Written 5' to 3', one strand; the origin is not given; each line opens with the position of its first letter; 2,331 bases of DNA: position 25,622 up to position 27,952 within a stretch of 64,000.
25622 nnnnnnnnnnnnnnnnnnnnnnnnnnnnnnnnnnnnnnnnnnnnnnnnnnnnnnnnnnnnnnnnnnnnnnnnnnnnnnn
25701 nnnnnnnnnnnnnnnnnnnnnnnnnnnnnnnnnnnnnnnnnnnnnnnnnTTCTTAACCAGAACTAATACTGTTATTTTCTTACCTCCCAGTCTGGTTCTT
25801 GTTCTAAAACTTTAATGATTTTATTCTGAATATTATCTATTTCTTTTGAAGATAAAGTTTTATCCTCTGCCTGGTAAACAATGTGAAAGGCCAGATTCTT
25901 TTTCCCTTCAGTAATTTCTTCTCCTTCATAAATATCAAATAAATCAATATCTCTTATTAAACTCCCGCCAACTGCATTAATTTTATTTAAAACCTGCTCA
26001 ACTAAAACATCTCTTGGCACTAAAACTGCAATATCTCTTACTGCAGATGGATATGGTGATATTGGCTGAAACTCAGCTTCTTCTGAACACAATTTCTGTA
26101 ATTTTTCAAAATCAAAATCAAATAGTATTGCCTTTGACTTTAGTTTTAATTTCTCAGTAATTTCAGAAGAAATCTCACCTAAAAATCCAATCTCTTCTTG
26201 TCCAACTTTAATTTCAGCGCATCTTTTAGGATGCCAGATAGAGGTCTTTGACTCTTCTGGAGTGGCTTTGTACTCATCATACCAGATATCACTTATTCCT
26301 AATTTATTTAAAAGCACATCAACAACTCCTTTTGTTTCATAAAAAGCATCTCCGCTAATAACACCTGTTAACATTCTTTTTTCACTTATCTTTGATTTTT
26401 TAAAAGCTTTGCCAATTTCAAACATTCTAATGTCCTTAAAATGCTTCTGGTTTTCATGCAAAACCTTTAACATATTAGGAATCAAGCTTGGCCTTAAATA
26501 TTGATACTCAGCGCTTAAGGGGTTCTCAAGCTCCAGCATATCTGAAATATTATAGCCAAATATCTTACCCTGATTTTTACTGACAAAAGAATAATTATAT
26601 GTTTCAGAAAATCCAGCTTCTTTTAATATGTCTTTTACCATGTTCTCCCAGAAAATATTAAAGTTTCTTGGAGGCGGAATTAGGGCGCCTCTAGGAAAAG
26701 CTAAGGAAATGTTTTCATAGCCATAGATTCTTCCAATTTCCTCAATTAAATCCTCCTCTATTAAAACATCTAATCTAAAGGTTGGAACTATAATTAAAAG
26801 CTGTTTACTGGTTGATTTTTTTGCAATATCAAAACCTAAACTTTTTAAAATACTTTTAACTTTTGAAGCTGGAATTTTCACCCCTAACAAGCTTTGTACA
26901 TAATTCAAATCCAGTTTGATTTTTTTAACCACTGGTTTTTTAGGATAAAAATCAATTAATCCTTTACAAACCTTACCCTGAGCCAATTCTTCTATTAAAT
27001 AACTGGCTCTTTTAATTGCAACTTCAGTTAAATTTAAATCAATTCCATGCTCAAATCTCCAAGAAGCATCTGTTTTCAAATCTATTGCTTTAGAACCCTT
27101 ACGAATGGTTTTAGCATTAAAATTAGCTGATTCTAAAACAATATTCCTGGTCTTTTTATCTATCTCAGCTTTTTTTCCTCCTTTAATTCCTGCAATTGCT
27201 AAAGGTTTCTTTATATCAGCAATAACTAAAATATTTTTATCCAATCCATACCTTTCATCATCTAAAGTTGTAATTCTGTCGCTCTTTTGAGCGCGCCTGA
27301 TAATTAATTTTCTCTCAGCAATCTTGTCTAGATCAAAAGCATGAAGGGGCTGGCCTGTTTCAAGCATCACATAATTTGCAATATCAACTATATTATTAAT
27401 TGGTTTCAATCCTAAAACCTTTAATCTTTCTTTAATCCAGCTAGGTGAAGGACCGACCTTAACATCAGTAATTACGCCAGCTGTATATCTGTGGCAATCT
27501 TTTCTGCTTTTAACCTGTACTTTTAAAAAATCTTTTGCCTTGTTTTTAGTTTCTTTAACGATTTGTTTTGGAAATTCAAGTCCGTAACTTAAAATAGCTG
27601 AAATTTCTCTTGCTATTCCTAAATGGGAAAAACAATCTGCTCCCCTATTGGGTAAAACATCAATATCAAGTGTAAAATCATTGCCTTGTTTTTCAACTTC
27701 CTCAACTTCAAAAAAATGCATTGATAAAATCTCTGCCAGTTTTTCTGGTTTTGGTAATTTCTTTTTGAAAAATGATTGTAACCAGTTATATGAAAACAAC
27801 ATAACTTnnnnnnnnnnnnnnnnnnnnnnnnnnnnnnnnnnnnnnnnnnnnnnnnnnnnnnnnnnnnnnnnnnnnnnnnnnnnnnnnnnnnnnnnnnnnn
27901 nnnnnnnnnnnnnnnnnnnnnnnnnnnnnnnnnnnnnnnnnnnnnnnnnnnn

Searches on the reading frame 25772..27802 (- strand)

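Call 58: search_protein_families(library=pfam, proteins=[window:25772-27802:-], max_evalue=0.001)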
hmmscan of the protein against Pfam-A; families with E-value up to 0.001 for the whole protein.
window:25772-27802:- (676 aa): 4 families
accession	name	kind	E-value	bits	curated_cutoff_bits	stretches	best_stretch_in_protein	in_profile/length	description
PF03483.22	B3_4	-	5.2e-63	212.2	29.3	1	103-274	2-173/174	B3/4 domain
PF17759.6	tRNA_synthFbeta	-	6.2e-44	150.5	22.4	1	369-565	5-214/214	Phenylalanyl tRNA synthetase beta chain CLM domain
PF03147.19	FDX-ACB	-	6.1e-27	94.3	31.1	1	582-675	1-94/94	Ferredoxin-fold anticodon binding domain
PF03484.21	B5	-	1.1e-22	80.4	28.6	1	295-362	1-67/67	tRNA synthetase B5 domain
